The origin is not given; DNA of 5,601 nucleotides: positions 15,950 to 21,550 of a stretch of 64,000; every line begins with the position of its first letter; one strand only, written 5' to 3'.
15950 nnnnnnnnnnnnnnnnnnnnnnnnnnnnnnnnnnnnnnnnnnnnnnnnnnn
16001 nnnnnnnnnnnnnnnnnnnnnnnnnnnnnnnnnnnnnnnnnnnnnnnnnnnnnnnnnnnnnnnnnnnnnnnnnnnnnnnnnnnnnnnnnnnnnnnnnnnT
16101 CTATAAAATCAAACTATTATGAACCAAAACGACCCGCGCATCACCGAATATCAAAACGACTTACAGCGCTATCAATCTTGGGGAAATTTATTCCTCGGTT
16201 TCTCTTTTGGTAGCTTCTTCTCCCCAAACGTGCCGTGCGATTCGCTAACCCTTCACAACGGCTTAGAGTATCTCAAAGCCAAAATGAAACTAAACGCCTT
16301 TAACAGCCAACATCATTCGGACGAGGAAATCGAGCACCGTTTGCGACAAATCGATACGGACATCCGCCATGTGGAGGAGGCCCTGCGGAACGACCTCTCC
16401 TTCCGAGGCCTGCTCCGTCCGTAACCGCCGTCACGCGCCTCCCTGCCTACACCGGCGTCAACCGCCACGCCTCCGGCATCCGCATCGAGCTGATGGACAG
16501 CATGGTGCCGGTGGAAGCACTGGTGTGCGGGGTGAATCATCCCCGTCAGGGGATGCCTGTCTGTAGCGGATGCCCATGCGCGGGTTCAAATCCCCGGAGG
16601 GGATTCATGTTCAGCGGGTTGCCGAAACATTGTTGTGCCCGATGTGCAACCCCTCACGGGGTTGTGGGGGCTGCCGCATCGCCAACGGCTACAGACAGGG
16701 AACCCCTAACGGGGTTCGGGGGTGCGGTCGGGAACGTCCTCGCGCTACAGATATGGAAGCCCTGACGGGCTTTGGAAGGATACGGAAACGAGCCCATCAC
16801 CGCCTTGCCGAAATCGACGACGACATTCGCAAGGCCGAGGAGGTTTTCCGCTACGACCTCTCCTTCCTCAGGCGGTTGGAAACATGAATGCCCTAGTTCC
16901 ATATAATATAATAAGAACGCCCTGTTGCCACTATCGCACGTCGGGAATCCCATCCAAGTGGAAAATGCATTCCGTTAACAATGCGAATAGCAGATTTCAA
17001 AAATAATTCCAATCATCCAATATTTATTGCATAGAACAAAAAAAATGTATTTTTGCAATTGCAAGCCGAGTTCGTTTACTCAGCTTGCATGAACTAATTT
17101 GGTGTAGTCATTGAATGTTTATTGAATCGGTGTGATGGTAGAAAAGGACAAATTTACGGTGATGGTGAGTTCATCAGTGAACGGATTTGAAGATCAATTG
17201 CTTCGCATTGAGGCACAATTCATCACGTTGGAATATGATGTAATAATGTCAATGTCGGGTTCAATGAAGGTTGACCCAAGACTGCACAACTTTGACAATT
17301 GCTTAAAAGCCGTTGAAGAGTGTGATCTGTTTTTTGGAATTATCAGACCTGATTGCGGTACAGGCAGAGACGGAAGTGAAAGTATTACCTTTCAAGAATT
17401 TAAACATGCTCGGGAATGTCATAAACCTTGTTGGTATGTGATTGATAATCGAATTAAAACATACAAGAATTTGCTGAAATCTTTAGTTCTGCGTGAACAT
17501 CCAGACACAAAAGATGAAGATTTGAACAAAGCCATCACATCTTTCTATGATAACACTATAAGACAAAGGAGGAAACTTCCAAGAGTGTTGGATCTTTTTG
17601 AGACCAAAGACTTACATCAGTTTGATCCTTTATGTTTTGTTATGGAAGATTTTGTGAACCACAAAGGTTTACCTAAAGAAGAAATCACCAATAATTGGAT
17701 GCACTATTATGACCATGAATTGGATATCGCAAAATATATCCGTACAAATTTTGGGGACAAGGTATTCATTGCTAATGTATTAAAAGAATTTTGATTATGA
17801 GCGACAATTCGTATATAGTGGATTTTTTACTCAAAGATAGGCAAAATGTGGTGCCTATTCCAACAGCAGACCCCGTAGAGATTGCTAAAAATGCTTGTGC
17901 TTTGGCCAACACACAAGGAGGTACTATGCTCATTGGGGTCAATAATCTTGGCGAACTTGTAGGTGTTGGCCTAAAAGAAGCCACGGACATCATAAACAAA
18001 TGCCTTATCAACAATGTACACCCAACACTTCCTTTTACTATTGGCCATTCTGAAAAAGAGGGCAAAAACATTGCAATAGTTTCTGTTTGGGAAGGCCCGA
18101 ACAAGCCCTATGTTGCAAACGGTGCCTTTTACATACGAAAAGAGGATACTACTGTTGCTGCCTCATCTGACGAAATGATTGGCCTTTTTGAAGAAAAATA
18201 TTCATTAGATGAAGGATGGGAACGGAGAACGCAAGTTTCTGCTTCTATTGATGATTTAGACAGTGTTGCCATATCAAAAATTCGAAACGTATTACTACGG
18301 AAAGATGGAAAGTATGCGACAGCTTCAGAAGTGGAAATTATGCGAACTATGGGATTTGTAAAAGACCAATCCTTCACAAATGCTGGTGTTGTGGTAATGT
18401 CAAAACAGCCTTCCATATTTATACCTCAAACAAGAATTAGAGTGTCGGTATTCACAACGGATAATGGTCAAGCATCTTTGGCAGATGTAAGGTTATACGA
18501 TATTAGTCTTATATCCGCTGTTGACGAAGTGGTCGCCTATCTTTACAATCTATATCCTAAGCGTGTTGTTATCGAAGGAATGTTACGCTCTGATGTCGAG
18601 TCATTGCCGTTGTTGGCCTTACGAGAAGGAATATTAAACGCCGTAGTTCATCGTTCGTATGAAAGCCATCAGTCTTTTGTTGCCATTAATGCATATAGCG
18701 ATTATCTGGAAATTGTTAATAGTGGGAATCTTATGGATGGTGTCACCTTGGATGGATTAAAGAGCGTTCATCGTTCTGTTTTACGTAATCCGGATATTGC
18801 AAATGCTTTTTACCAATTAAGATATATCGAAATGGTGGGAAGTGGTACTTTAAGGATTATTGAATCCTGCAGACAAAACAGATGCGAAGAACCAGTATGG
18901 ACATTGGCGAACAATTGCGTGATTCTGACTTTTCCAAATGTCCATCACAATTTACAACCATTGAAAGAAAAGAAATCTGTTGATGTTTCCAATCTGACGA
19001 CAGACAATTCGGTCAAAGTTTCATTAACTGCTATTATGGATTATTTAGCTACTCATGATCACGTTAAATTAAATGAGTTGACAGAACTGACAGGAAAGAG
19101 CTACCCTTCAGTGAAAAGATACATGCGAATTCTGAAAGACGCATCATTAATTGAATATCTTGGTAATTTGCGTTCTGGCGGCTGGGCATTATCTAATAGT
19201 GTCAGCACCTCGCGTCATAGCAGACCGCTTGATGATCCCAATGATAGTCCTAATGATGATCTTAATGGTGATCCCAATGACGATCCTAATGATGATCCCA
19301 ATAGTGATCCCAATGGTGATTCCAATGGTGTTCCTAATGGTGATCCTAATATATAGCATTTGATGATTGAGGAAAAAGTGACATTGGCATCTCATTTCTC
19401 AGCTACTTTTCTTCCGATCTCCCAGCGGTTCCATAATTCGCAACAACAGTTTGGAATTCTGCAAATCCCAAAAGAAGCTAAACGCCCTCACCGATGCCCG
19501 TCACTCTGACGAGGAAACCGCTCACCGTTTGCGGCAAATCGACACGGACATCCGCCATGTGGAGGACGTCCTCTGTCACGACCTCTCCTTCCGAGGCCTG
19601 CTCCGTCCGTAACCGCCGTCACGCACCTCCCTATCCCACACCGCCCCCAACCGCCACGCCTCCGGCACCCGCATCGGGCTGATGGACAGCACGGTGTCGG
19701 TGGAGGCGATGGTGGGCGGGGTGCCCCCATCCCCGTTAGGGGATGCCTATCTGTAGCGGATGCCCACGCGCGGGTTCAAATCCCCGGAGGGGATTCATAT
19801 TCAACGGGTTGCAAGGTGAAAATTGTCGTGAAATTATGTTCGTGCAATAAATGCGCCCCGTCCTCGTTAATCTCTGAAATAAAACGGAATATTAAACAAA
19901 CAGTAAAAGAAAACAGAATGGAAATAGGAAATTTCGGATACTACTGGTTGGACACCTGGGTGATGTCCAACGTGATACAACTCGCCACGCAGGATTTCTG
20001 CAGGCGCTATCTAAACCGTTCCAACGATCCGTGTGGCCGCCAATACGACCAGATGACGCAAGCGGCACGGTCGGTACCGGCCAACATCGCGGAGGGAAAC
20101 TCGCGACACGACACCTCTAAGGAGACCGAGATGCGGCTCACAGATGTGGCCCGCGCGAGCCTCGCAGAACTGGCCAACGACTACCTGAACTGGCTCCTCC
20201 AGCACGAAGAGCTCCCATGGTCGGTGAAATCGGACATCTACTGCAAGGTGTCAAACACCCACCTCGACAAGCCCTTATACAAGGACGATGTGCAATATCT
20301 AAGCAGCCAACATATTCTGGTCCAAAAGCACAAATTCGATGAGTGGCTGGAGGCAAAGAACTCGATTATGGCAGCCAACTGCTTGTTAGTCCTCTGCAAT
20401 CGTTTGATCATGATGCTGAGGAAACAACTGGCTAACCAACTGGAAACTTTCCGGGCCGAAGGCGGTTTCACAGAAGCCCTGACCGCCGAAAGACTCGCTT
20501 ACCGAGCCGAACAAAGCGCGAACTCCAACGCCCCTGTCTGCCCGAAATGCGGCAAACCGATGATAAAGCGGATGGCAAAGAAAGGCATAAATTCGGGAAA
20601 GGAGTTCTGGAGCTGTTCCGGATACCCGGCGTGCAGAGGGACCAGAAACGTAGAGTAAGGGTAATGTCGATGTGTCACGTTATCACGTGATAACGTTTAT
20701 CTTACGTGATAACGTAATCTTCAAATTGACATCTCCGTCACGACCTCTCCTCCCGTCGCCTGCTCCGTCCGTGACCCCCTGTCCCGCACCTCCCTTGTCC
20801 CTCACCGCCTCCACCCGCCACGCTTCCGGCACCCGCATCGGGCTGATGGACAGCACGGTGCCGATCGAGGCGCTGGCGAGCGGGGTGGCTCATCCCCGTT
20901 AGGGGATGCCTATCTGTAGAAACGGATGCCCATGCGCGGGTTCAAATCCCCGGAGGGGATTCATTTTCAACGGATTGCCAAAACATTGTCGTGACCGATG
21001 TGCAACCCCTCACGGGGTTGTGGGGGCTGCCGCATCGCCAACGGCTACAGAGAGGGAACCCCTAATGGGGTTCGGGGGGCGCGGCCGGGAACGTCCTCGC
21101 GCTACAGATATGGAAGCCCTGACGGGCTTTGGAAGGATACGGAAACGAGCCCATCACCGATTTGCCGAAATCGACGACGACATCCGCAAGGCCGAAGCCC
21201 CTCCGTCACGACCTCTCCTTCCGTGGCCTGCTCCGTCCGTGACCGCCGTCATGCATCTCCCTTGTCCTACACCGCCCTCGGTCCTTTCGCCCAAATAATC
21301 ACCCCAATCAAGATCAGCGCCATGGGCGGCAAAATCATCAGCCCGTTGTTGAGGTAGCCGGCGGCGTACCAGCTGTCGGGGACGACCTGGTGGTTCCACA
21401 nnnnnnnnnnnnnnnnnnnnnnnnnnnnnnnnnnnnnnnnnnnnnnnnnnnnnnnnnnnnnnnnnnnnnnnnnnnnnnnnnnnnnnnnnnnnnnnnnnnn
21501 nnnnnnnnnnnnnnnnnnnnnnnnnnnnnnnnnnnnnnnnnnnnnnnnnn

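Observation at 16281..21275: Cassette array delimited by three copies of a hairpin-rich composite repeat that carries the 3' end of a small ORF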

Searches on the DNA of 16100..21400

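Call 41: search_rna_families(source=window, start=16100, end=21400, threshold=evalue, max_evalue=1)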
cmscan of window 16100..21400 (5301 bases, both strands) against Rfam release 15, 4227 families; matches with E-value up to 1: 1.
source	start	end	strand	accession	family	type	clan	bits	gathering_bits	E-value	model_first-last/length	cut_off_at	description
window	20664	20733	-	RF04172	MIR8675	Gene; miRNA;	-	22.6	90.8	0.77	1-95/95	no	MIR8675 microRNA precursor family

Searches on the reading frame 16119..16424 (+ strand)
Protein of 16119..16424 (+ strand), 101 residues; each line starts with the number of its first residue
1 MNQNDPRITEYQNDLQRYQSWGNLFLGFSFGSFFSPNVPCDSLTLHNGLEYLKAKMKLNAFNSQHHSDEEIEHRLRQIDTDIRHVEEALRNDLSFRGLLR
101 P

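Call 17: search_protein_families(library=pfam, proteins=[window:16119-16424:+], max_evalue=0.01)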
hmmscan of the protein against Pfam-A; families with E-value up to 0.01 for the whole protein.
window:16119-16424:+ (101 aa): 0 families

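Call 18: search_protein_families(library=padloc, proteins=[window:16119-16424:+], max_evalue=0.01)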
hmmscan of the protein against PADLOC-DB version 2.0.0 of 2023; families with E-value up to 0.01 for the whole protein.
window:16119-16424:+ (101 aa): 0 families

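Call 23: find_homologous_proteins(query=window:16119-16424:+, max_evalue=0.01)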
Query window:16119-16424:+ (101 aa): 34 proteins with E <= 0.01 among 36 candidates.
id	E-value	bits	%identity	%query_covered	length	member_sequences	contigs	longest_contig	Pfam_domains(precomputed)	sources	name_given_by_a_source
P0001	4.6e-58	212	94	100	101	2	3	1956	-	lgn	-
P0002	6.2e-56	205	90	100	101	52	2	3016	-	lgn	-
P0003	1.2e-54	201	90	100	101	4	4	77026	-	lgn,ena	-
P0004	4.5e-53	196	88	100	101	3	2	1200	-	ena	-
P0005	4.2e-50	186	84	100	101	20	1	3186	-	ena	-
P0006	6.1e-49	182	79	100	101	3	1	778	-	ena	-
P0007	4.3e-43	164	76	100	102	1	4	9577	-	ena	-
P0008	1.4e-42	162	93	79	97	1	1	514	-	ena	-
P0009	5.7e-37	144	91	73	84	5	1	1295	-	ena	-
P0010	2.0e-35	139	64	100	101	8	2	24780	-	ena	-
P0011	1.3e-33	133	92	60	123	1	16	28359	-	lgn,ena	-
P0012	1.1e-32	130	62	100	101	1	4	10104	-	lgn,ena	-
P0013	1.3e-31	127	94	63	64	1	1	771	-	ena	-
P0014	3.5e-28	116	77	76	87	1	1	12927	-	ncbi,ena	-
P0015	7.1e-27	112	86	63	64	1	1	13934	-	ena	-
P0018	1.8e-23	101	53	100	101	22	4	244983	-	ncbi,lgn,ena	-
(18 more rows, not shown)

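Call 25: find_encoding_contigs(protein=P0018, flank=10000, max_places=6)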
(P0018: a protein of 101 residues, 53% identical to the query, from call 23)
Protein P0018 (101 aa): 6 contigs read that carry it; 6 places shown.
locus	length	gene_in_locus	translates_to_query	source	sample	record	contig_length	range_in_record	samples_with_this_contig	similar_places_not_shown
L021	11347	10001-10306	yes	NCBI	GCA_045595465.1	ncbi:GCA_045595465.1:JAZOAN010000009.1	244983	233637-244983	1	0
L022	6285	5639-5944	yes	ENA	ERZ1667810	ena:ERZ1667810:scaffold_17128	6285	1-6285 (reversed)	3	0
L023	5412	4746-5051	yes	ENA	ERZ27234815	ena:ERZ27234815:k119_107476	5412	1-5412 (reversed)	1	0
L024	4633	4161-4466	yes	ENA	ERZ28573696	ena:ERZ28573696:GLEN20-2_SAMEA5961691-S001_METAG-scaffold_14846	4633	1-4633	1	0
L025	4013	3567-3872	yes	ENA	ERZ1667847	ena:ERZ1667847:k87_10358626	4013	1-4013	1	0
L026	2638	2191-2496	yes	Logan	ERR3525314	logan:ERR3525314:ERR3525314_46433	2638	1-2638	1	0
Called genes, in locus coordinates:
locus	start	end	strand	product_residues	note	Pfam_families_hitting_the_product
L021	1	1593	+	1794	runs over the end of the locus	PF00041:fn3, PF18962:Por_Secre_tail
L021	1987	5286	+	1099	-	PF13091:PLDc_2 (weak), PF00176:SNF2-rel_dom (faint), PF00270:DEAD (faint), PF04851:ResIII (weak), PF00271:Helicase_C, PF22590:Cas3-like_C_2 (weak)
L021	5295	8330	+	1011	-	PF07669:Eco57I, PF02384:N6_Mtase (weak), PF12950:TaqI_C (weak)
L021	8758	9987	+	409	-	-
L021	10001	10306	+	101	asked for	-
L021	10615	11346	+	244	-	?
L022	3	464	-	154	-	?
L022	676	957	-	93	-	PF01555:N6_N4_Mtase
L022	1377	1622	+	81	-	-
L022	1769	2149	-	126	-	-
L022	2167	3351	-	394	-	PF13306:LRR_5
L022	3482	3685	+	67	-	-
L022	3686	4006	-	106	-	-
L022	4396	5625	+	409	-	-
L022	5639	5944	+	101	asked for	-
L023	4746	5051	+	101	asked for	-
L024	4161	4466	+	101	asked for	-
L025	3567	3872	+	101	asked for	-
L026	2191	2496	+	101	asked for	-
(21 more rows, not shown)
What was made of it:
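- Contigs often end at the repeats (call 25).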

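Call 66: search_protein_families(library=ncbifam, proteins=[window:16119-16424:+], max_evalue=0.001)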
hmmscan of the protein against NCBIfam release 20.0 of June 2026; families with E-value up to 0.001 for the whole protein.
window:16119-16424:+ (101 aa): 0 families

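Call 69: search_protein_families(library=pfam, proteins=[L021:8758-9987:+], max_evalue=0.01)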
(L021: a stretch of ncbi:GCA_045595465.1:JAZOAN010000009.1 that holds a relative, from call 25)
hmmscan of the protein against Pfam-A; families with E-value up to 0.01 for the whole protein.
L021:8758-9987:+ (409 aa): 0 families

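Call 70: search_protein_families(library=padloc, proteins=[L021:8758-9987:+], max_evalue=0.001)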
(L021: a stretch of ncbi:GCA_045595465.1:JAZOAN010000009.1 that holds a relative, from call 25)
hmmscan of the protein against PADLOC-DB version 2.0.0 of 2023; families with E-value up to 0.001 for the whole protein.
L021:8758-9987:+ (409 aa): 0 families
